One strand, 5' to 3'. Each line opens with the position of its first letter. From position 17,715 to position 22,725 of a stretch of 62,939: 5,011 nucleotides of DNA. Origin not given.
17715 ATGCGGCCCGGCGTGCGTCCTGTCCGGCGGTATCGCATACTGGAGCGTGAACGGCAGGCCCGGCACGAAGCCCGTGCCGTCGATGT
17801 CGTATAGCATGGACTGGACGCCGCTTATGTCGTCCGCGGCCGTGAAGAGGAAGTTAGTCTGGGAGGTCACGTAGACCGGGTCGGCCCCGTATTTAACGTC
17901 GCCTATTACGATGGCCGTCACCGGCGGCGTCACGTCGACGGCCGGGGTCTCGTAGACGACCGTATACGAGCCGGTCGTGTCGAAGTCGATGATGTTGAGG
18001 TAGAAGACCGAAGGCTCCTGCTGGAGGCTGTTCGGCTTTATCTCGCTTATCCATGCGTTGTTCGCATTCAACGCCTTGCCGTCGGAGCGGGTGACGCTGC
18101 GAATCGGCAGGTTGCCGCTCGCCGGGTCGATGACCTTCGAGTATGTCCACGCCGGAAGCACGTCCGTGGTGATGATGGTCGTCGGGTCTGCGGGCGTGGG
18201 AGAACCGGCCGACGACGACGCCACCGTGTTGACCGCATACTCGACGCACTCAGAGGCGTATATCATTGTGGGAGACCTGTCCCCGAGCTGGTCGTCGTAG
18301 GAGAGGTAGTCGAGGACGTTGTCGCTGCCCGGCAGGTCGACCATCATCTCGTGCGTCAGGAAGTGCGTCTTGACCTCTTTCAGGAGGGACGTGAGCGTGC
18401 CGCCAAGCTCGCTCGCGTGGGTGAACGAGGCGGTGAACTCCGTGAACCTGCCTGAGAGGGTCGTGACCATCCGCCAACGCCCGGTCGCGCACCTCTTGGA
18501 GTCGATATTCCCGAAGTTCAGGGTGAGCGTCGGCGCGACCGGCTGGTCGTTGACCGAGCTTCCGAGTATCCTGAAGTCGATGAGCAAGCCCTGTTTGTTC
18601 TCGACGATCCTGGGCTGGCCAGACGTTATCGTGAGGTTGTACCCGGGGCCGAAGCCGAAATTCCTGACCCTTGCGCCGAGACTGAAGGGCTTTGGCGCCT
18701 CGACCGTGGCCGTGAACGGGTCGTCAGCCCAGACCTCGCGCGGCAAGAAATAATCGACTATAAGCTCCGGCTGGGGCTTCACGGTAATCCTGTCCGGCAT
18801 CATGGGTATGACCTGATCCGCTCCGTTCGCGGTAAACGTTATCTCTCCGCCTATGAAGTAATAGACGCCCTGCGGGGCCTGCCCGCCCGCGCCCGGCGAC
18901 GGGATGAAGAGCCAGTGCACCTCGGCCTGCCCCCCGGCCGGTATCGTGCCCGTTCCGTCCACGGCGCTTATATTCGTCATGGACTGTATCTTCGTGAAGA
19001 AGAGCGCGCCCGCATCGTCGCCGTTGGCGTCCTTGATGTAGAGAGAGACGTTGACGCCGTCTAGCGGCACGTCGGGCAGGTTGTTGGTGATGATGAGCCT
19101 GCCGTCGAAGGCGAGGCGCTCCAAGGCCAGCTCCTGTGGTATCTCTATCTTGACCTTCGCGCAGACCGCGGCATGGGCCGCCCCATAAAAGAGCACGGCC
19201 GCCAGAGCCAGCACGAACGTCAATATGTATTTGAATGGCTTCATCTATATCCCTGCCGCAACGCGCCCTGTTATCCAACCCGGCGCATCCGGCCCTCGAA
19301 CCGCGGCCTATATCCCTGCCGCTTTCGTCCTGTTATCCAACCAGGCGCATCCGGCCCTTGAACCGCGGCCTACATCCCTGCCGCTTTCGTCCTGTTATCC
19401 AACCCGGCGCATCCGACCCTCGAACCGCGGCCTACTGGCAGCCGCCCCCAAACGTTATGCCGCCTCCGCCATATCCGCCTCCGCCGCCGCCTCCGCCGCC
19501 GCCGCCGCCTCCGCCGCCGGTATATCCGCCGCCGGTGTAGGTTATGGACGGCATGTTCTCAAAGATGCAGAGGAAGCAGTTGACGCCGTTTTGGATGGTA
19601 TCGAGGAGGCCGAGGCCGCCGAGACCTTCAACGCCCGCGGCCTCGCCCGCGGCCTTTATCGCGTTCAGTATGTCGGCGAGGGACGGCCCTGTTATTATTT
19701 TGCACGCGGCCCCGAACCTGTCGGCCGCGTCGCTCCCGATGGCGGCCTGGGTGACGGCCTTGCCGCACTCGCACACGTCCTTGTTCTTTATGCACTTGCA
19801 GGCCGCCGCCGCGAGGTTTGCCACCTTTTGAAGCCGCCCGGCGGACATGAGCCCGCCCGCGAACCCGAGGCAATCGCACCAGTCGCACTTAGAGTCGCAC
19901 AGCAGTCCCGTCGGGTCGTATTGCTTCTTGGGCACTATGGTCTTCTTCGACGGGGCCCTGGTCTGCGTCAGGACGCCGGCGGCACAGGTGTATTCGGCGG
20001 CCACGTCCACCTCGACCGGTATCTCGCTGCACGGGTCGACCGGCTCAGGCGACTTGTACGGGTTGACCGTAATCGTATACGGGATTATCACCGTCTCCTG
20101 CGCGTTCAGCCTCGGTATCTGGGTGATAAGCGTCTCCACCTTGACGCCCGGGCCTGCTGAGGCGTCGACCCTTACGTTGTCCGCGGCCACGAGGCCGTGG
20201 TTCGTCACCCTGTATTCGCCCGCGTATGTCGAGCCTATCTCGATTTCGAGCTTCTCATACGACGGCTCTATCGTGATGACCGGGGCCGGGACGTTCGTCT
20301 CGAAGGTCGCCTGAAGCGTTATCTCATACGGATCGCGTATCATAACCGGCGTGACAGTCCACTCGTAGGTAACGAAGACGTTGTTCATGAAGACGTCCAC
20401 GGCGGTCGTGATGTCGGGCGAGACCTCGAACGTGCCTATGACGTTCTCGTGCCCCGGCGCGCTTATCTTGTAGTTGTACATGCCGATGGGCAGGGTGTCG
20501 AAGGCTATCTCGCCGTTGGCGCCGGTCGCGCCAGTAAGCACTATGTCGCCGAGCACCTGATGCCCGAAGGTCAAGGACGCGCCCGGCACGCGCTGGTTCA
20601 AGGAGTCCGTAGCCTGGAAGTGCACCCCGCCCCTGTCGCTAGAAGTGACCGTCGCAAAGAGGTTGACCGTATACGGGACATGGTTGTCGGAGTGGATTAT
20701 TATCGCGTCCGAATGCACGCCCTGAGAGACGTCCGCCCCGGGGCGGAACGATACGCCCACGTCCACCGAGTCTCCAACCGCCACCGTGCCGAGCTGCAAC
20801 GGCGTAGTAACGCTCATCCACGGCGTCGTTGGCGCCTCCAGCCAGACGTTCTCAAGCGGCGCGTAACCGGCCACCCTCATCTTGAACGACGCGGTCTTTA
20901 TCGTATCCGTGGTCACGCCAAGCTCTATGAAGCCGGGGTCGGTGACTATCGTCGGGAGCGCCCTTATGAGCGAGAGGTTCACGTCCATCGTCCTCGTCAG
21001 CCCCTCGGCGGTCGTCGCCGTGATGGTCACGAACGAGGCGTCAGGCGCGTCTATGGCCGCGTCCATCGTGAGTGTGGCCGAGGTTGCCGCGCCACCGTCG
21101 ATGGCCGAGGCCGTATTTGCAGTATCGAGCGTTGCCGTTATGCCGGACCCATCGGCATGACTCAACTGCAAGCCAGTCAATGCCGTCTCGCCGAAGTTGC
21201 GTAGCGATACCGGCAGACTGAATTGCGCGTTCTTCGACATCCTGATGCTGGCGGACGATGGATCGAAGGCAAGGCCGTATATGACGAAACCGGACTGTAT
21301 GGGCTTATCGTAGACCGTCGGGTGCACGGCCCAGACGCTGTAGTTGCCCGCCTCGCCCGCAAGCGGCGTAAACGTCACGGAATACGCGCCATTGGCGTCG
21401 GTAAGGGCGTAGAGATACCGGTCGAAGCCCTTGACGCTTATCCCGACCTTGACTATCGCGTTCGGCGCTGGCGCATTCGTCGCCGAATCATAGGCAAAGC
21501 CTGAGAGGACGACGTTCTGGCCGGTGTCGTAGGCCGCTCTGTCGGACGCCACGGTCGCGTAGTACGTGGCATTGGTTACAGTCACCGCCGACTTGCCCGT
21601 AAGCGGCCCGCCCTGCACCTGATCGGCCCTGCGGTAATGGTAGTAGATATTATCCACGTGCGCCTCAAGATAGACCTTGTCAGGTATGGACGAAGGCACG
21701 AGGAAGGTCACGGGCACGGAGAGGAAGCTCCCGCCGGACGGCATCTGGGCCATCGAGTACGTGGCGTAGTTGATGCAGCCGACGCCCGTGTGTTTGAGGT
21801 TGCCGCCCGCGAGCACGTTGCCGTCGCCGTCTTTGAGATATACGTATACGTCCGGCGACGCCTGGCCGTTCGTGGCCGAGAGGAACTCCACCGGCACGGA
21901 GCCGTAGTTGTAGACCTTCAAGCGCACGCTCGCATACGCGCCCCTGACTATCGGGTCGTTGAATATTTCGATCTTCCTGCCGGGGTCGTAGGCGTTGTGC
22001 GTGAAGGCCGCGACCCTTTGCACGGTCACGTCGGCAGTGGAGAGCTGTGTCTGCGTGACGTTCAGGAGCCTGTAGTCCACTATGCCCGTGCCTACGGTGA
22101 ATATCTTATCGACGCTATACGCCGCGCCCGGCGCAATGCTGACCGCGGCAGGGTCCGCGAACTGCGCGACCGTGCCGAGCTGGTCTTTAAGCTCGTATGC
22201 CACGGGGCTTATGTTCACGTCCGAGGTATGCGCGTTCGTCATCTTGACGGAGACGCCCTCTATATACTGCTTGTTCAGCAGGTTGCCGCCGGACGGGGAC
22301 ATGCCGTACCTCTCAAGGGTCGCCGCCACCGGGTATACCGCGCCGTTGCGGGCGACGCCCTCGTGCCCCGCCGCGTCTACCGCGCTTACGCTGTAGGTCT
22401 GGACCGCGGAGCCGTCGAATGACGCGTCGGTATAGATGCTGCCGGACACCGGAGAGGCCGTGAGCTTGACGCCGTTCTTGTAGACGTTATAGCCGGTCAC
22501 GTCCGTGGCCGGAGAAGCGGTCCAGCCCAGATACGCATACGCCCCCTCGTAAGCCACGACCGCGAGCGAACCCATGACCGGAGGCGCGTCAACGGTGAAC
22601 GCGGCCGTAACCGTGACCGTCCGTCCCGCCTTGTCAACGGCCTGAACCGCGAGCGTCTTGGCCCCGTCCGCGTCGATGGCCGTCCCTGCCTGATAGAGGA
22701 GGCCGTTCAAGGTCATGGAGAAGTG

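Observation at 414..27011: About 26.6-kb co-directional cluster of eight secreted scaffold/binding proteins (three giants): candidate undescribed extracellular assembly system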

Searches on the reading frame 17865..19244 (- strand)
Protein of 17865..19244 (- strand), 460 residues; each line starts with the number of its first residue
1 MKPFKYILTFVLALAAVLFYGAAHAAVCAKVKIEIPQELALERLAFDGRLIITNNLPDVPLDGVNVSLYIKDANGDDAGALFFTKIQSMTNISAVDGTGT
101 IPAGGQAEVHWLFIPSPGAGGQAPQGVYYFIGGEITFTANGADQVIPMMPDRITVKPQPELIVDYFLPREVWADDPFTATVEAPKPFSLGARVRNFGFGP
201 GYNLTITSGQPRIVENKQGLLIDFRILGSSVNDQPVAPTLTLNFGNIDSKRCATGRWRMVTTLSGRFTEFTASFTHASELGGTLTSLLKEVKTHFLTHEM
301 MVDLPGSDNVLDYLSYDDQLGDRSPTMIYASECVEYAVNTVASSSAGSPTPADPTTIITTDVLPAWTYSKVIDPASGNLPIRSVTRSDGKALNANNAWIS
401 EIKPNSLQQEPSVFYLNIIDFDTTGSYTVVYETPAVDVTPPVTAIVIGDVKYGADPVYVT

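Call 58: predict_structure(alignment_id=A4)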
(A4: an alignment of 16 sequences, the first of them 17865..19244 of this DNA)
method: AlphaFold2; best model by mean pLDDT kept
length: 460 residues; sequences in the alignment: 16
mean_pLDDT: 86.8   pTM: 0.78
mean pLDDT of the five models: 86.8, 86.1, 84.0, 80.9, 80.7
residues with pLDDT >= 90: 305; 70-90: 100; 50-70: 28; < 50: 27
segments of 3 or more residues with pLDDT < 50: 19-26, 443-460
pLDDT, mean of each block of 10 residues (from residue 1): 65 61 52 89 92 95 96 95 95 95 96 94 95 96 95 95 94 78 87 95 92 81 87 93 95 95 85 90 92 95 93 87 89 95 90 92 94 91 95 95 74 92 94 70 43 34
secondary structure, 60 per line:
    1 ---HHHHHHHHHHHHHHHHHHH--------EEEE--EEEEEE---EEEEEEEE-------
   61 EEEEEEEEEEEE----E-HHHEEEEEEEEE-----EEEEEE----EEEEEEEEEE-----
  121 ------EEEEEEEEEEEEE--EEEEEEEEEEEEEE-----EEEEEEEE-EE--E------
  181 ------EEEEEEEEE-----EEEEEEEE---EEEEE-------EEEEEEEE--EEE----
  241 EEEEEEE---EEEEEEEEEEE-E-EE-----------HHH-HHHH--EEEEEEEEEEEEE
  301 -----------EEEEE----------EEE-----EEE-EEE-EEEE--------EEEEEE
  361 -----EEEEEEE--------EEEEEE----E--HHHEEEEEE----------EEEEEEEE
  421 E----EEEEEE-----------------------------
elements in order: H4-22 E31-34 E37-42 E46-53 E61-72 E82-90 E96-101 E106-115 E127-139 E142-155 E161-168 E187-195 E201-208 E212-216 E224-231 E234-236 E241-247 E251-261 H282-285 E288-300 E312-316 E327-329 E335-337 E339-341 E343-346 E355-360 E366-372 E381-386 E397-402 E413-421 E426-431

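Call 61: fold_search(model_id=the predicted structure, library=pdb)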
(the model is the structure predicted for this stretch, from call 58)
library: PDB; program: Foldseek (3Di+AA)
matches with E <= 10: 886; with E <= 0.001: 5
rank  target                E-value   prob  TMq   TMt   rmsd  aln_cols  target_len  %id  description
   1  9ijj_P                1.5e-04  0.91  0.19  0.16  19.5       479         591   10  In situ structure of the central apparatus in mouse sperm axoneme. (released 2025-06-04)
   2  6bqm                  1.5e-04  0.99  0.15  0.15  18.9       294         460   10  Secreted serine protease VesC from Vibrio cholerae (released 2018-11-28)
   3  8gce_A                2.6e-04  0.35  0.11  0.07  23.5       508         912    9  The Extracellular Domain of Integrin AlphaIIbBeta3 in Intermediate State (released 2024-03-06)
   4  3f84_A                4.7e-04  0.99  0.18  0.25  19.3       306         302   10  Structure of fusion complex of major pilin CfaB and major pilin CfaB of CFA/I pilus from ETEC E. coli (released 2009-08-11)
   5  6avu_A                7.0e-04  0.60  0.14  0.08  23.2       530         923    9  Human alpha-V beta-3 Integrin (open conformation) in complex with the therapeutic antibody LM609 (released 2017-11-01)
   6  7u06_A                1.0e-03  0.80  0.20  0.11  19.6       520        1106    7  Structure of the yeast TRAPPII-Rab11/Ypt32 complex in the closed/open state (composite structure) (released 2022-04-27)
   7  7ptb                  1.1e-03  1.00  0.19  0.26   9.2       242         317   10  Crystal structure of the SPD-2 domain of human CEP192 (released 2022-04-06)
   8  4neh_A                1.9e-03  0.35  0.13  0.06  26.1       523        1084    8  An internal ligand-bound, metastable state of a leukocyte integrin, aXb2 (released 2014-01-15)
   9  9lj6                  2.2e-03  0.66  0.13  0.19  21.1       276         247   10  Crystal Structure of C-terminal rigid fragment containing middle and C-terminal domains of the Basal pilin EbpB from Ent (released 2025-07-16)
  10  8xei_A                2.3e-03  0.44  0.14  0.08  25.1       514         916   12  Cryo-EM structure of integrin ITGAV/ITGB3 complex, conformation 1 (released 2024-12-18)
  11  4gsx_A                2.3e-03  0.09  0.08  0.10  32.8       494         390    8  High resolution structure of dengue virus serotype 1 sE containing stem (released 2012-12-19)
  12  1pzd                  2.4e-03  0.84  0.14  0.22  20.6       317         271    9  Structural Identification of a conserved appendage domain in the carboxyl-terminus of the COPI gamma-subunit. (released 2003-10-14)
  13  4j4p_B                4.4e-03  0.38  0.13  0.17  18.9       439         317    6  The complex of human IgE-Fc with two bound Fab fragments (released 2014-03-12)
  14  1r4x                  4.6e-03  0.94  0.16  0.24  15.2       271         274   10  Crystal Structure Analys of the Gamma-COPI Appendage domain (released 2003-10-28)
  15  8wgg                  4.6e-03  0.51  0.15  0.16  18.7       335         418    9  Crystal structure of basal pilin PilB from Streptococcus sanguinis (released 2025-03-26)
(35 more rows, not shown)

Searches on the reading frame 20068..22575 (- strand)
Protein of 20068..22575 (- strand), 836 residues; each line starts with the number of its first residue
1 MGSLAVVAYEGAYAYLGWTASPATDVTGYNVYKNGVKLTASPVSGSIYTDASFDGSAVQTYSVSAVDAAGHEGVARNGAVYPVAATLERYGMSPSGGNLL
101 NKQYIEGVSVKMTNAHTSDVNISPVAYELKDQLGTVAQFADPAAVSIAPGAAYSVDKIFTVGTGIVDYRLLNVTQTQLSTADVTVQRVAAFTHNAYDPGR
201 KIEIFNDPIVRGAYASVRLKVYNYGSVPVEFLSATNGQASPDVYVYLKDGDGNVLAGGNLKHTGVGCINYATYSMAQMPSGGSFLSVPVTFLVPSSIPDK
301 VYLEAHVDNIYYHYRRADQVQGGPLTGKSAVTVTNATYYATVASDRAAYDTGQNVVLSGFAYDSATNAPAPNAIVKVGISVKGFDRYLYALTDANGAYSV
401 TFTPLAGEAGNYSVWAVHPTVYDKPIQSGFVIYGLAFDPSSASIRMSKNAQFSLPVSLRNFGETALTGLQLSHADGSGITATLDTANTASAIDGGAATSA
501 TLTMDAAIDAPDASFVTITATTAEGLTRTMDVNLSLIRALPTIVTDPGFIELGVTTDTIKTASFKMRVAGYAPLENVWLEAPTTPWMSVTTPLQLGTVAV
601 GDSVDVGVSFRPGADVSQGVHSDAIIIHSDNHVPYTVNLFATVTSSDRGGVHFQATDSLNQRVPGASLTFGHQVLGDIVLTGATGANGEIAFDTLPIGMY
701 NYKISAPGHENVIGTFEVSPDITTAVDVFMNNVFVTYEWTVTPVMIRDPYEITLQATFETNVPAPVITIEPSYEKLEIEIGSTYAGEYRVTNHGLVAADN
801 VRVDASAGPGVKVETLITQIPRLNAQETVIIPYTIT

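Call 97: search_solved_structures(query=window:20068-22575:-, max_evalue=0.01)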
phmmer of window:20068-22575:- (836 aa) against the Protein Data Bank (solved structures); distinct sequences matched with E-value up to 0.01: 2.
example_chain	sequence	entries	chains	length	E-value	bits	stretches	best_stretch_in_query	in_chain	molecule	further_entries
5g5d_B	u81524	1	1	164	0.005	18.7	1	355-445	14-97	CELLULOSOMAL-SCAFFOLDING PROTEIN A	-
2b59_B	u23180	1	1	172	0.0064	18.3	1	355-445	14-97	Cellulosomal scaffolding protein A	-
